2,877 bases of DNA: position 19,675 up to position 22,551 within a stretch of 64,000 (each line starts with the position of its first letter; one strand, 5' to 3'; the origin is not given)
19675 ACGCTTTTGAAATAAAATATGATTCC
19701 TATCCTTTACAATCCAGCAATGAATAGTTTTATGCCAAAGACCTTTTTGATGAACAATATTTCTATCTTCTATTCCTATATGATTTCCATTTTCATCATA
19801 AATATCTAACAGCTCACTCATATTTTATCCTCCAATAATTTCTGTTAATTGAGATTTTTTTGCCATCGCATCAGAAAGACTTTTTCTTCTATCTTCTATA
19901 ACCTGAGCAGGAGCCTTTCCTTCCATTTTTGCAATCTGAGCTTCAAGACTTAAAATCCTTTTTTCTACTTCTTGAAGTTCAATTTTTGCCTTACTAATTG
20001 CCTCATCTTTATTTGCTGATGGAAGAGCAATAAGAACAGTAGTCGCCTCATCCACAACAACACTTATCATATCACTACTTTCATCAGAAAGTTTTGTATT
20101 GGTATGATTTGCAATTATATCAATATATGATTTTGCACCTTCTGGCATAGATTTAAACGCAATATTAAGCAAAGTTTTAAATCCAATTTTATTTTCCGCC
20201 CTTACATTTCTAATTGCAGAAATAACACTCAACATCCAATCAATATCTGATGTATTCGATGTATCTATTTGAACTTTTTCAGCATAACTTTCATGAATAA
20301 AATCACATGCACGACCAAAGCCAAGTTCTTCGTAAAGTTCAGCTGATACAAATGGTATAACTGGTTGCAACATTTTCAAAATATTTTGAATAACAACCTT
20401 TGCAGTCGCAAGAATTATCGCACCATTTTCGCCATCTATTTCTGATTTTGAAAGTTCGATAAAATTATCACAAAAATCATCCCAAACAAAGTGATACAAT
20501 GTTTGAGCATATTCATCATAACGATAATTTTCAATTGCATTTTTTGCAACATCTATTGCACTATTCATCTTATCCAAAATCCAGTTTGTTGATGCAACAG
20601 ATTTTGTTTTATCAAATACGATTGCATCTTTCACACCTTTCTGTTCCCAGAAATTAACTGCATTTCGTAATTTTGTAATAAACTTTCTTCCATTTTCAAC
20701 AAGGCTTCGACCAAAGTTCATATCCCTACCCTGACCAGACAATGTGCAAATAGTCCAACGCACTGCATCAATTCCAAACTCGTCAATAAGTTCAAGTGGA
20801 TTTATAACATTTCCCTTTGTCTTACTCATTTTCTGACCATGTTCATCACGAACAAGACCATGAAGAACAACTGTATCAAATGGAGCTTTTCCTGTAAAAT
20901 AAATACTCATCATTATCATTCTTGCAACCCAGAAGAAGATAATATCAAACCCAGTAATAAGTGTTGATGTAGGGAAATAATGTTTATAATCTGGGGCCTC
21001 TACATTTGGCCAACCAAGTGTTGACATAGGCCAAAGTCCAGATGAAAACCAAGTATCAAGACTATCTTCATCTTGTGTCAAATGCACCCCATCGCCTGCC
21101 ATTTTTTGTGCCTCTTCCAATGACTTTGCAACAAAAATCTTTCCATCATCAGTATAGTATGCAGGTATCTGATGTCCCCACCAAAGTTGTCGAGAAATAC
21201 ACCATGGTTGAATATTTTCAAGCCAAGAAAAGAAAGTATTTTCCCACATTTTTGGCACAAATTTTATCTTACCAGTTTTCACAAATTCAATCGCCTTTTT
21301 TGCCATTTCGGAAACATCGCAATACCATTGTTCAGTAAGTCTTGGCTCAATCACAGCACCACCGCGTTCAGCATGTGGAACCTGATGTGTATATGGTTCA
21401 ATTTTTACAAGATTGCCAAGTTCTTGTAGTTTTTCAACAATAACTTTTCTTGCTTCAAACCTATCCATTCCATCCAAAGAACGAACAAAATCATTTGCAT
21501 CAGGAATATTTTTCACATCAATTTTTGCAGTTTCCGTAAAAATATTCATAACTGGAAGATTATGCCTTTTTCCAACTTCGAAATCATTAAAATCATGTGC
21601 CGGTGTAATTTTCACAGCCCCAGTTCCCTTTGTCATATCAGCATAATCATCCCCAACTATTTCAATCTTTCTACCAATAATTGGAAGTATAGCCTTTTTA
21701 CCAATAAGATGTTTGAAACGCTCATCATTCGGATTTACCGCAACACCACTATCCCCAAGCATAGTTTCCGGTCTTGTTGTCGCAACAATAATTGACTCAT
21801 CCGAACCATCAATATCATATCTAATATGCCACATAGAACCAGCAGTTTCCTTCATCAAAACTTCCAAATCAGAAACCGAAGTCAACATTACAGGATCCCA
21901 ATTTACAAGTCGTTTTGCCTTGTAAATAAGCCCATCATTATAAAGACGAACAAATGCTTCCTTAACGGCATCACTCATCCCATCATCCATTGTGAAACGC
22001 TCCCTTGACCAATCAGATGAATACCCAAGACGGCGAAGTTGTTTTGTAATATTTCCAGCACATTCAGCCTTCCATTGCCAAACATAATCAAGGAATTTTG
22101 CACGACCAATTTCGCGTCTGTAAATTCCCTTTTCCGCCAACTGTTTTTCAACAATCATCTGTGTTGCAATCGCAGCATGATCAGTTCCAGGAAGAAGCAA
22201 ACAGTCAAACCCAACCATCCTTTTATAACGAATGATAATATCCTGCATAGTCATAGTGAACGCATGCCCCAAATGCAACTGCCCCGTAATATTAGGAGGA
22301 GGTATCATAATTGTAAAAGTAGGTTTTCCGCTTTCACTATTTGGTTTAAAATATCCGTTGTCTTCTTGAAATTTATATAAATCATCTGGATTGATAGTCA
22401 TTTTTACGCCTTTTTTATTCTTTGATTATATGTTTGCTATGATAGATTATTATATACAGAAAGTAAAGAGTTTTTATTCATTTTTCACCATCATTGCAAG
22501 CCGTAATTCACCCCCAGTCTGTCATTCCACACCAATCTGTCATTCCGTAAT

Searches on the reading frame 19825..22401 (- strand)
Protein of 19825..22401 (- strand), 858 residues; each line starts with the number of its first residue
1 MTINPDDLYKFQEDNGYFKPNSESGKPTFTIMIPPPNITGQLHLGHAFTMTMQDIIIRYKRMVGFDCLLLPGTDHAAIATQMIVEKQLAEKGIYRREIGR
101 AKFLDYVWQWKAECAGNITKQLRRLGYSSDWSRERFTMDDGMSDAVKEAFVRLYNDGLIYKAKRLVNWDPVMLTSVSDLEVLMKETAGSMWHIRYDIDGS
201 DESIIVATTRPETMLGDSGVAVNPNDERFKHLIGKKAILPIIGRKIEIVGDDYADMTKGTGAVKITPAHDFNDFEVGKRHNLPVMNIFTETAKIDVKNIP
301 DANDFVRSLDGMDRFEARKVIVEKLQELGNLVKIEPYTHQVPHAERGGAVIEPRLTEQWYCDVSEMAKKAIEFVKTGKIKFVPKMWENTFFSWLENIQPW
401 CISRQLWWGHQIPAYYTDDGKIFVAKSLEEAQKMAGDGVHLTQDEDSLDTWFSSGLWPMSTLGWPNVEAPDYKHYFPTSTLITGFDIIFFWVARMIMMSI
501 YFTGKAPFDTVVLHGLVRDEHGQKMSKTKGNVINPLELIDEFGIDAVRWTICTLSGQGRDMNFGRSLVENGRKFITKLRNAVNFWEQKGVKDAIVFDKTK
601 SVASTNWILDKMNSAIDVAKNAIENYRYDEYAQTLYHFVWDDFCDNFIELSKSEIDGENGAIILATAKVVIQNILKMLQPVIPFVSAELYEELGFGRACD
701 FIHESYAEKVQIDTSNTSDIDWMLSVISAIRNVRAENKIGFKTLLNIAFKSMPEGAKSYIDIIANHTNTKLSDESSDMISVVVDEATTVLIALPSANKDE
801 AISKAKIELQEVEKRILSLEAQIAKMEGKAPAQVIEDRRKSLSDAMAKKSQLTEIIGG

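Call 80: list_cluster_members(proteins=[window:19825-22401:-, window:59244-62015:+, window:46689-47813:+, window:45764-46696:+, window:13509-15908:+])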
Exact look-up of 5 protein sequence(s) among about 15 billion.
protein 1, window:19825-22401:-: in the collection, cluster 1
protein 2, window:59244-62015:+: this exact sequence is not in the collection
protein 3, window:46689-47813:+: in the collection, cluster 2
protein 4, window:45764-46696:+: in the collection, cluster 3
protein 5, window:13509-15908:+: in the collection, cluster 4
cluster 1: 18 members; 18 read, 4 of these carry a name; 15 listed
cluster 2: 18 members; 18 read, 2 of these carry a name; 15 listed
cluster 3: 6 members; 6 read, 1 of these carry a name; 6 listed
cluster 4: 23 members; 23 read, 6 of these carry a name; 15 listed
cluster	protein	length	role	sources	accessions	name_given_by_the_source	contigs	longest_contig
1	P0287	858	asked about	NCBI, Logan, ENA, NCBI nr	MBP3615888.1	MAG: valine--tRNA ligase [Alphaproteobacteria bacterium] | valine--tRNA ligase [Alphaproteobacteria bacterium]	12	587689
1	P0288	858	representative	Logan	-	-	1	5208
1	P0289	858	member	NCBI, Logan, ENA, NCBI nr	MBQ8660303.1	MAG: valine--tRNA ligase [Alphaproteobacteria bacterium] | valine--tRNA ligase [Alphaproteobacteria bacterium]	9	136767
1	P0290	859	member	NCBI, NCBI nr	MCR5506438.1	MAG: valine--tRNA ligase [bacterium] | valine--tRNA ligase [bacterium]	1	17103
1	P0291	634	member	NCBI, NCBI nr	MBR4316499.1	MAG: valine--tRNA ligase, partial [Alphaproteobacteria bacterium] | valine--tRNA ligase [Alphaproteobacteria bacterium]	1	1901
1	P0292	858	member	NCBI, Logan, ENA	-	-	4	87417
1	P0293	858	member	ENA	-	-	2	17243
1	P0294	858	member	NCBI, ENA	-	-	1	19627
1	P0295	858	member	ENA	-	-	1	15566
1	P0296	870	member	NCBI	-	-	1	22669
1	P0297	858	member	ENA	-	-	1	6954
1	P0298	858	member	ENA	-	-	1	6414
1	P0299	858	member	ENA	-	-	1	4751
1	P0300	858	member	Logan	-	-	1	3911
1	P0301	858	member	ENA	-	-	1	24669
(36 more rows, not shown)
